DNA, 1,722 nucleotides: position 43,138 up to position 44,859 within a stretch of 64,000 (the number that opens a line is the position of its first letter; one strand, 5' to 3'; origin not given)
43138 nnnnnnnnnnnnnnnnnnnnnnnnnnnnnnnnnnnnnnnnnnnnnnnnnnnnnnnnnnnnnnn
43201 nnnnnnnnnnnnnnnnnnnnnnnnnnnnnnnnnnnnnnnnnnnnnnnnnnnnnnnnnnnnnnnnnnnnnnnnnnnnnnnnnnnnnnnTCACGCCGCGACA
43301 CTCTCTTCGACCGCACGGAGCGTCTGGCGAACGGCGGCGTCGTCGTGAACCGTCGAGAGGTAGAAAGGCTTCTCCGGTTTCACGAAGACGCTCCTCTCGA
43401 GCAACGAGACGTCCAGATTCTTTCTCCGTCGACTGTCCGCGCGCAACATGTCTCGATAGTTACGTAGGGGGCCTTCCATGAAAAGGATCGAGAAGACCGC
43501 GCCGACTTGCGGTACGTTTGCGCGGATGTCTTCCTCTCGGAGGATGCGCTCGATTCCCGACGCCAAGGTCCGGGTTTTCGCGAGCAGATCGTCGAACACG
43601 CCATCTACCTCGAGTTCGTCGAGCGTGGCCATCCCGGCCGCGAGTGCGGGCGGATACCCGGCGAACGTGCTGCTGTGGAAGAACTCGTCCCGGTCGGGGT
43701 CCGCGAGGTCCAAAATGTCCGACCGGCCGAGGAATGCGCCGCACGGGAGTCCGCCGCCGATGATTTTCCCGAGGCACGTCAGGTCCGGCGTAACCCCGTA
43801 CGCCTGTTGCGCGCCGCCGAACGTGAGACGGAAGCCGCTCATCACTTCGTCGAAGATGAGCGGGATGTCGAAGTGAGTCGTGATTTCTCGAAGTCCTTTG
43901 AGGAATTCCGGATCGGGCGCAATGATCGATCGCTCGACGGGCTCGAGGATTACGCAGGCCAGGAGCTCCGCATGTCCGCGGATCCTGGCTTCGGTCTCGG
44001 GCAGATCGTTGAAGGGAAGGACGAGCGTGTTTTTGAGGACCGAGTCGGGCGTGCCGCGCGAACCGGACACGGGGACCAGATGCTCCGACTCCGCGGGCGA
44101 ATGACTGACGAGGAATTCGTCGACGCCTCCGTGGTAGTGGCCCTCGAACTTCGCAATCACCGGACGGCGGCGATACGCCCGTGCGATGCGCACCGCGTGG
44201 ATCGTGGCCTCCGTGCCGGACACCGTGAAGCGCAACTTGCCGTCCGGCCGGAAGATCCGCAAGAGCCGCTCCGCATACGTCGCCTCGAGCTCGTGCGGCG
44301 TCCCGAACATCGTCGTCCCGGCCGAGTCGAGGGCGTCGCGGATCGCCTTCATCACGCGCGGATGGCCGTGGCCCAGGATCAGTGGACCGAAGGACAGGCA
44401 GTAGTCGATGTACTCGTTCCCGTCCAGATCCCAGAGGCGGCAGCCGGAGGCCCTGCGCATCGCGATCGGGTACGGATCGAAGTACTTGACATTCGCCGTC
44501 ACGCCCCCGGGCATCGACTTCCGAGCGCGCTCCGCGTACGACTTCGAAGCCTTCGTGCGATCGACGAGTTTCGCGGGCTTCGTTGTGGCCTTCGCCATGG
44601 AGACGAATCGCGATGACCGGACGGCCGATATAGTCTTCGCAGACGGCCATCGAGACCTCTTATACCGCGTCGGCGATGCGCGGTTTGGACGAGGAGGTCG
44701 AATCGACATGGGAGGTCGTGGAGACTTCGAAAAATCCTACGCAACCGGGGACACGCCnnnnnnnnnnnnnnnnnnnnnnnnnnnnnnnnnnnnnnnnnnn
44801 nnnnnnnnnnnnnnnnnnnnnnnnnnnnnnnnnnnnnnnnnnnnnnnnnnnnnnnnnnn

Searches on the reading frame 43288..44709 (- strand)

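Call 11: search_protein_families(library=pfam, proteins=[window:43288-44709:-])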
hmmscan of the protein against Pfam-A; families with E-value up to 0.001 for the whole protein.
window:43288-44709:- (473 aa): 1 family
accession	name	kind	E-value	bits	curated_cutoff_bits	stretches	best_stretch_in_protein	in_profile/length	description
PF00202.27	Aminotran_3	-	5.8e-56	190.4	30.5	1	79-412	8-352/403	Aminotransferase class-III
